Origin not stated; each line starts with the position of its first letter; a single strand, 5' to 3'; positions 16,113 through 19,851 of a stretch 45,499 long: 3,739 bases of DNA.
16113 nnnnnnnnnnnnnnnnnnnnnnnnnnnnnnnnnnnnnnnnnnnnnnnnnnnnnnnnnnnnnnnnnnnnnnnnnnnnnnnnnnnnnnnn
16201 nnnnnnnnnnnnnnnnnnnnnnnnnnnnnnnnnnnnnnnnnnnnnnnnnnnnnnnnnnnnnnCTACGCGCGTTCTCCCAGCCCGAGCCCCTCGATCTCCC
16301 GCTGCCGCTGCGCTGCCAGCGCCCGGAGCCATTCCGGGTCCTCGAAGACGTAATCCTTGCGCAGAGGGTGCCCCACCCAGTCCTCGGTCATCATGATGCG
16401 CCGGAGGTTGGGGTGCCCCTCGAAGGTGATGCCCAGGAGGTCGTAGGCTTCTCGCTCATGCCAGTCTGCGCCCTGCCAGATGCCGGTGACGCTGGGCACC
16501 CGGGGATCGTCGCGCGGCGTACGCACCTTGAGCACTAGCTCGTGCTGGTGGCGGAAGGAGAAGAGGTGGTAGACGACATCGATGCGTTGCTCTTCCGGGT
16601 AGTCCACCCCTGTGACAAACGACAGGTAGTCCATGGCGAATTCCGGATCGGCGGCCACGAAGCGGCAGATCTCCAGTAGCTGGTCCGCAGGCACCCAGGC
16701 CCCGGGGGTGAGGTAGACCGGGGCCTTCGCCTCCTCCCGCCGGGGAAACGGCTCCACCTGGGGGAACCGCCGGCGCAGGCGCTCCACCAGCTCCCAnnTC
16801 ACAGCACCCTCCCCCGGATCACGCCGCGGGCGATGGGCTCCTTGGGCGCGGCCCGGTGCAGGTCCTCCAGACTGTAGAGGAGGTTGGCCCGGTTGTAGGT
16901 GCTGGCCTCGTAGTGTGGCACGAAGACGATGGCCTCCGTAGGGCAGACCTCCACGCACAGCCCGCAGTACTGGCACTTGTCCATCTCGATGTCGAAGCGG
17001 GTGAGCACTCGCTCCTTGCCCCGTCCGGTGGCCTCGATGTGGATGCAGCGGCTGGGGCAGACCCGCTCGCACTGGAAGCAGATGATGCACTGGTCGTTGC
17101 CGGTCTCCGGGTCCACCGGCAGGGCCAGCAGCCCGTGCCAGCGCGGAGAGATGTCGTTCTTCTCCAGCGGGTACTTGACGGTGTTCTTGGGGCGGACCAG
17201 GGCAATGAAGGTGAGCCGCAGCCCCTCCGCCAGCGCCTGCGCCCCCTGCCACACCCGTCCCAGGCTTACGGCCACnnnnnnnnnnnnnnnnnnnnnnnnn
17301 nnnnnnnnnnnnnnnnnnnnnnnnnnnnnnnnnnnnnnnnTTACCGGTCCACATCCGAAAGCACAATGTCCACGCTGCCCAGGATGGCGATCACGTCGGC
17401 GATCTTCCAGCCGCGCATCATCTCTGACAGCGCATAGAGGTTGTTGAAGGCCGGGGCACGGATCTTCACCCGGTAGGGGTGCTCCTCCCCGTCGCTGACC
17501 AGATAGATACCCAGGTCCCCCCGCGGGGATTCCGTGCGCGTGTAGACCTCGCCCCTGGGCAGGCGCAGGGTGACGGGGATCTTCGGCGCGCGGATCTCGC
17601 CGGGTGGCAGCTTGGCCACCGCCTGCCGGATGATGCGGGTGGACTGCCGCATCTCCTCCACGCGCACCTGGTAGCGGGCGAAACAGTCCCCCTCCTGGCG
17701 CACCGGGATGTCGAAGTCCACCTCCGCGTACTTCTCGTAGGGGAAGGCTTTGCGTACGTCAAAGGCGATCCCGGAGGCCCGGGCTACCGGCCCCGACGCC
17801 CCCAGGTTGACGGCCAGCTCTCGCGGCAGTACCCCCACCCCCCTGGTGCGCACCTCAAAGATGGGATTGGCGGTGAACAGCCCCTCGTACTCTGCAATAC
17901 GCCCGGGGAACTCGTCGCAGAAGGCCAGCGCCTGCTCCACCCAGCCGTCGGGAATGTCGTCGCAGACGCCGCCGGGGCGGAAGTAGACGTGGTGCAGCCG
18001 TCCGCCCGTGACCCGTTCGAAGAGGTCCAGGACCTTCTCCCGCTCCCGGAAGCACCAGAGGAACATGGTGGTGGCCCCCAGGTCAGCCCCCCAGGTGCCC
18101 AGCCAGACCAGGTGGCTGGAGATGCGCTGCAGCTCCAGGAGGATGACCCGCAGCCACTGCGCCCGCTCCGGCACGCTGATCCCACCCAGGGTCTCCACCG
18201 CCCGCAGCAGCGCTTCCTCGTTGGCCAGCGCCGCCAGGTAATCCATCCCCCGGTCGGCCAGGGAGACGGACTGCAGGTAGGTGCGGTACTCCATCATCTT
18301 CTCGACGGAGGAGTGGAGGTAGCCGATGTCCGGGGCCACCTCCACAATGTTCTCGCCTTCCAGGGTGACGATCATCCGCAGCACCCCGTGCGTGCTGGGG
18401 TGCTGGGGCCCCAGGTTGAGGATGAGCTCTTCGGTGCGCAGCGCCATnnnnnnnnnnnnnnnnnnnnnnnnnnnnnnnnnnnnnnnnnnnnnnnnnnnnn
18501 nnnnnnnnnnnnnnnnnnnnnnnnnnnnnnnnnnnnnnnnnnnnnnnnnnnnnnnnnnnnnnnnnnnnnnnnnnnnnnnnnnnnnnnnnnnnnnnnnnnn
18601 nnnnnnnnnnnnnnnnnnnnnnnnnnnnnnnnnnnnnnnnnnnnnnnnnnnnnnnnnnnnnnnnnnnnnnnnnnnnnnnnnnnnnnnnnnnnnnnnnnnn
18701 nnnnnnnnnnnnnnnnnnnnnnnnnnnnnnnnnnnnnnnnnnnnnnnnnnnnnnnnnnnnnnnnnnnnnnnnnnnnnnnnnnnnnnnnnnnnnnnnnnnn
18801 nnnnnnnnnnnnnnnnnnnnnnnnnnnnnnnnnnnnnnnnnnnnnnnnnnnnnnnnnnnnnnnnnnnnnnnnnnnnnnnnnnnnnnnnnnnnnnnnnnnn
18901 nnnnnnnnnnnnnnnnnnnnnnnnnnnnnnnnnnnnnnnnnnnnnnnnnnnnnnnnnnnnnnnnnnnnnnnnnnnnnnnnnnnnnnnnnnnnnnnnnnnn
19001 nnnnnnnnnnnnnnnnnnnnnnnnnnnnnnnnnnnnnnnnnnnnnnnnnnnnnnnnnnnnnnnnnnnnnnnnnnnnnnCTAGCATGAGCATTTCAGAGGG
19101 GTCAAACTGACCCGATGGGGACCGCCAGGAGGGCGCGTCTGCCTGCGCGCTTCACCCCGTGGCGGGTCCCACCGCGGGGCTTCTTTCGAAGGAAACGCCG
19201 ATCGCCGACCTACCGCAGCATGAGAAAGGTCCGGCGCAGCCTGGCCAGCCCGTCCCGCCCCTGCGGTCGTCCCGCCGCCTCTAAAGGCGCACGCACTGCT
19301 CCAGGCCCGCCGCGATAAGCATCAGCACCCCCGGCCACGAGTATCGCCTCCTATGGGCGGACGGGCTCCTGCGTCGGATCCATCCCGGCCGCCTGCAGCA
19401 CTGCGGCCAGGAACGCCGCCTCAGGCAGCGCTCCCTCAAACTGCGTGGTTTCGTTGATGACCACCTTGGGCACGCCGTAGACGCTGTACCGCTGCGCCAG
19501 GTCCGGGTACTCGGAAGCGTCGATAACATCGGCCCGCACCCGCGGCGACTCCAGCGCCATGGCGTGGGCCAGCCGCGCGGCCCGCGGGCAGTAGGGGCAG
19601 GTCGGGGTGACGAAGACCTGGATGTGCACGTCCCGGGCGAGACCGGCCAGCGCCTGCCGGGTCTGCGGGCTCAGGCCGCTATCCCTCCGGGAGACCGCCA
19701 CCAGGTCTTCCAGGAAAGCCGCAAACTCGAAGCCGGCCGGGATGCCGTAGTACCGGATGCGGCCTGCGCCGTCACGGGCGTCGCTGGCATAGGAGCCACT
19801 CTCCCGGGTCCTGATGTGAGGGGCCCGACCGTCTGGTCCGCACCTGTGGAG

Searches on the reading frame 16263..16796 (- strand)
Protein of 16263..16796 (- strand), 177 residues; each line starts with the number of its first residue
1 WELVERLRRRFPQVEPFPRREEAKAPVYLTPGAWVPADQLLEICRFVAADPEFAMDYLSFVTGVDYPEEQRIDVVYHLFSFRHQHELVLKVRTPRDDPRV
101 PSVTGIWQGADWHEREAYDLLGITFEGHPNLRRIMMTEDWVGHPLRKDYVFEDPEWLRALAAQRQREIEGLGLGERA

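Call 3: search_protein_families(library=pfam, proteins=[window:16263-16796:-], max_evalue=0.01)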
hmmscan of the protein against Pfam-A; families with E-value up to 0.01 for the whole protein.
window:16263-16796:- (177 aa): 1 family
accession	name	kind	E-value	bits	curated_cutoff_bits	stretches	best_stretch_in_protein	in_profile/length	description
PF00329.25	Complex1_30kDa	-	7.5e-49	165.8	22.5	1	34-153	2-122/124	Respiratory-chain NADH dehydrogenase, 30 Kd subunit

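Call 4: search_protein_families(library=ncbifam, proteins=[window:16263-16796:-], max_evalue=0.01)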
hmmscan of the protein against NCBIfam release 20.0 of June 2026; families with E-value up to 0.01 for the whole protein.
window:16263-16796:- (177 aa): 17 families
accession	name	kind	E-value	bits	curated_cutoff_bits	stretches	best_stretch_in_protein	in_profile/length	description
NF005832.0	PRK07735.1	equivalog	1.3e-44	153.1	431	1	36-154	312-428/430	NADH-quinone oxidoreductase subunit C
TIGR01961.1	NuoC_fam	subfamily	1e-43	148.7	122.45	1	34-150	4-119/122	NADH (or F420H2) dehydrogenase, subunit C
NF005856.0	PRK07785.1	equivalog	2e-38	132.6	224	1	35-149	106-222/246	NADH-quinone oxidoreductase subunit C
NF004737.0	PRK06074.2-4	equivalog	1.7e-37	128.7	144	1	57-153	36-128/150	NADH-quinone oxidoreductase subunit C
NF009141.0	PRK12494.1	equivalog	5.2e-35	120.9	175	1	37-152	50-166/175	NAD(P)H-quinone oxidoreductase subunit J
NF004733.0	PRK06074.1-5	equivalog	2.6e-32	112.1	225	1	35-149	35-149/203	NADH-quinone oxidoreductase subunit C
NF004735.0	PRK06074.2-2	equivalog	9.2e-32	110.2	176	1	30-149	28-146/158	NADH-quinone oxidoreductase subunit C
NF040611.1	F420_dehyd_FpoC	exception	3.2e-31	108.4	220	1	33-149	31-146/158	F420H2 dehydrogenase subunit FpoC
NF009808.0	PRK13292.1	equivalog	1.4e-29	102.5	1156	1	35-153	253-377/791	NADH-quinone oxidoreductase subunit B/C/D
NF008728.0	PRK11742.1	equivalog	6.1e-28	97.5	840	1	30-154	46-177/598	NADH-quinone oxidoreductase subunit C/D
NF004730.0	PRK06074.1-1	equivalog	3.2e-27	95.7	193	1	35-150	34-157/200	NADH-quinone oxidoreductase subunit C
NF004734.0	PRK06074.2-1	equivalog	4.2e-26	91.9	169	1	36-150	33-150/164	NADH-quinone oxidoreductase subunit C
NF006304.0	PRK08491.1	equivalog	7.4e-25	88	228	1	52-152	77-177/263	NADH-quinone oxidoreductase subunit C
NF004732.0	PRK06074.1-4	equivalog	3.4e-24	85.9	376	1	69-150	114-196/250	NADH-quinone oxidoreductase subunit C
NF004731.0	PRK06074.1-3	equivalog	5e-20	72.2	303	1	45-150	41-146/207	NADH-quinone oxidoreductase subunit C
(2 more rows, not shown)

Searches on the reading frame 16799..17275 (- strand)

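Call 3: search_protein_families(library=pfam, proteins=[window:16799-17275:-], max_evalue=0.01)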
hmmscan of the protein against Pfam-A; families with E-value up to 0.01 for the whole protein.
window:16799-17275:- (158 aa): 12 families
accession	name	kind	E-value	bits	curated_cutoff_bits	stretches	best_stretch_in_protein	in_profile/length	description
PF12838.12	Fer4_7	-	6.4e-10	39.8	27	1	62-115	1-52/52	4Fe-4S dicluster domain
PF00037.32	Fer4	-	8e-10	38.6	21.1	1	96-116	3-23/24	4Fe-4S binding domain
PF13183.11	Fer4_8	-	1.1e-08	35.9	27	1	97-123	1-27/68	4Fe-4S dicluster domain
PF13484.11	Fer4_16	-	4.8e-08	34.1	30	1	100-125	1-27/66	4Fe-4S double cluster binding domain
PF12837.12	Fer4_6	-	9.5e-07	28.9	25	1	95-116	3-24/24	4Fe-4S binding domain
PF13187.11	Fer4_9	-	1.8e-06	28.3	27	1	62-116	1-52/52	4Fe-4S dicluster domain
PF13237.11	Fer4_10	-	1.8e-06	28.2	25.5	1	60-112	6-53/53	4Fe-4S dicluster domain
PF14697.11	Fer4_21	-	3e-06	27.7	35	1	60-116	5-57/59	4Fe-4S dicluster domain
PF13534.11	Fer4_17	-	4.7e-06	27.5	22.2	0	97-114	42-59/61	4Fe-4S dicluster domain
PF12797.12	Fer4_2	-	0.00042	20.6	24.5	1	96-113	5-22/22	4Fe-4S binding domain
PF25160.1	LdpA_Fe-S-bd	-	0.0013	18.9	27.6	1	69-117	9-44/49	LdpA Fe-S cluster-binding domain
PF12798.12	Fer4_3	-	0.0044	18.2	27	1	101-115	1-15/15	4Fe-4S binding domain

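Call 4: search_protein_families(library=ncbifam, proteins=[window:16799-17275:-], max_evalue=0.01)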
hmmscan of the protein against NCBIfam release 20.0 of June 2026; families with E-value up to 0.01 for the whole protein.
window:16799-17275:- (158 aa): 79 families (the best 25 are shown)
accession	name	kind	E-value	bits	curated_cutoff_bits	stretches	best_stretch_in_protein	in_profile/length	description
NF004539.0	PRK05888.1-5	equivalog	2.3e-35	121.7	225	1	14-139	15-140/162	NADH-quinone oxidoreductase subunit NuoI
TIGR01971.1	NuoI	subfamily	4.2e-34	116.8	113.05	1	18-139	1-121/121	NADH-quinone oxidoreductase, chain I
NF004538.0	PRK05888.1-4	equivalog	5.8e-30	104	135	1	14-139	15-140/162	NADH-quinone oxidoreductase subunit NuoI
NF004536.0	PRK05888.1-1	equivalog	2.3e-29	102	212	1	6-139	4-137/180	NADH-quinone oxidoreductase subunit NuoI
NF004537.0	PRK05888.1-3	equivalog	8.5e-28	97.3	163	1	15-139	21-153/204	NADH-quinone oxidoreductase subunit NuoI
NF004542.0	PRK05888.2-3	equivalog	6e-26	91.2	248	1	15-134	36-157/203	NADH-quinone oxidoreductase subunit NuoI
NF004540.0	PRK05888.2-1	equivalog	1.1e-25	89.9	215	1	14-139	3-126/139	NADH-quinone oxidoreductase subunit NuoI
NF004544.0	PRK05888.2-6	equivalog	1.3e-22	80.4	457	1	15-130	34-150/220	NADH-quinone oxidoreductase subunit NuoI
TIGR00403.1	ndhI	equivalog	2.7e-19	69.5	302.35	1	10-140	17-143/183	NAD(P)H-quinone oxidoreductase subunit I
NF009053.0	PRK12387.1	subfamily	1e-17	64.5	204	1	28-134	11-108/180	formate hydrogenlyase complex iron-sulfur subunit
NF006076.0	PRK08222.1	equivalog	5.2e-17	62.2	270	1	30-133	13-107/181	hydrogenase 4 subunit H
NF004546.0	PRK05888.3-3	equivalog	4.4e-16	58.9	260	1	28-141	36-149/196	NADH-quinone oxidoreductase subunit NuoI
NF004545.0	PRK05888.3-1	equivalog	8.8e-15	54.7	229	1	26-141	37-147/154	NADH-quinone oxidoreductase subunit NuoI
NF004541.0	PRK05888.2-2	equivalog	1.6e-14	54.1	217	1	22-148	27-143/168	NADH-quinone oxidoreductase subunit NuoI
NF004543.0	PRK05888.2-5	equivalog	2.5e-14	53.3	243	1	27-131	31-130/217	NADH-quinone oxidoreductase subunit NuoI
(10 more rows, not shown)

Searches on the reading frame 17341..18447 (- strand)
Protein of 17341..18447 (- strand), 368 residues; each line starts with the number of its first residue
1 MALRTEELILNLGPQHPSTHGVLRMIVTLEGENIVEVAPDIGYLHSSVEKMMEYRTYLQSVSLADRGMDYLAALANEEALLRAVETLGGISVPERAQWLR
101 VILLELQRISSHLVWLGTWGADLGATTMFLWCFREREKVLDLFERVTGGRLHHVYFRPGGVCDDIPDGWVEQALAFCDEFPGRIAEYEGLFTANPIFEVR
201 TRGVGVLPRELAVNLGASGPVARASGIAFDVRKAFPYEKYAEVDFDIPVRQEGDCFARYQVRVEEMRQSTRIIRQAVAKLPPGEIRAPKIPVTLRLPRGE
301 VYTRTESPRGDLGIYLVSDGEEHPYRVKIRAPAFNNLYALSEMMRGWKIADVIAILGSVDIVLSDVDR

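Call 3: search_protein_families(library=pfam, proteins=[window:17341-18447:-], max_evalue=0.01)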
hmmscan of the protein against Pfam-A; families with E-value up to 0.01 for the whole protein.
window:17341-18447:- (368 aa): 1 family
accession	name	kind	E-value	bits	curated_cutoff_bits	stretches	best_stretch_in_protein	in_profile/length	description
PF00346.24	Complex1_49kDa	-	2.8e-101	338.6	24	2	122-289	1-168/271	Respiratory-chain NADH dehydrogenase, 49 Kd subunit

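Call 4: search_protein_families(library=ncbifam, proteins=[window:17341-18447:-], max_evalue=0.01)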
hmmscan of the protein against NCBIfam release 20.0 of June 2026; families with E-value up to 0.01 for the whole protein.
window:17341-18447:- (368 aa): 7 families
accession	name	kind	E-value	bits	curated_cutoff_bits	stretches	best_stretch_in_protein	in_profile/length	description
NF004739.1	PRK06075.1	equivalog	1.2e-148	495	360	2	9-287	2-279/384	NADH-quinone oxidoreductase subunit D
TIGR01962.1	NuoD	equivalog_domain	3.6e-145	483.7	459.35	2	7-289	2-283/386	NADH dehydrogenase (quinone) subunit D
NF008974.0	PRK12322.1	equivalog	3.8e-140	467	522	1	3-368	2-366/366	NADH-quinone oxidoreductase subunit D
NF009808.0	PRK13292.1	equivalog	3.5e-134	448.5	1156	2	5-284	405-683/791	NADH-quinone oxidoreductase subunit B/C/D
NF005649.0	PRK07415.1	equivalog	1.1e-128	429.7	583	2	3-284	6-287/394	NAD(P)H-quinone oxidoreductase subunit H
NF040602.1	F420_dehyd_FpoD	exception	1.3e-115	386.4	600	1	4-368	4-372/372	F420H2 dehydrogenase subunit FpoD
NF008728.0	PRK11742.1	equivalog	2e-109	366.6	840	2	6-288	213-494/598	NADH-quinone oxidoreductase subunit C/D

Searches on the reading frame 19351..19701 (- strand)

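Call 62: search_protein_families(library=pfam, proteins=[window:19351-19701:-], max_evalue=0.001)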
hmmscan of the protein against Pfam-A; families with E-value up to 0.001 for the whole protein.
window:19351-19701:- (116 aa): 5 families
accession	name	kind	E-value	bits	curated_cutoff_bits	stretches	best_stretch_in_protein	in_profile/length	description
PF13192.12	Thioredoxin_3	-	3.5e-17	62.6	24.8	1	25-102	1-75/76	Thioredoxin domain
PF23357.1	DUF7088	-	4.8e-07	30.4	27.8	1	10-101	7-103/105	Domain of unknown function (DUF7088)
PF00462.30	Glutaredoxin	-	2.5e-06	28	22.9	1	28-84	2-57/60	Glutaredoxin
PF13098.12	Thioredoxin_2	-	6.2e-05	23.7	27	1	28-100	10-103/104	Thioredoxin-like domain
PF00085.26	Thioredoxin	-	0.00026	21.4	23.5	1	26-95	21-95/103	Thioredoxin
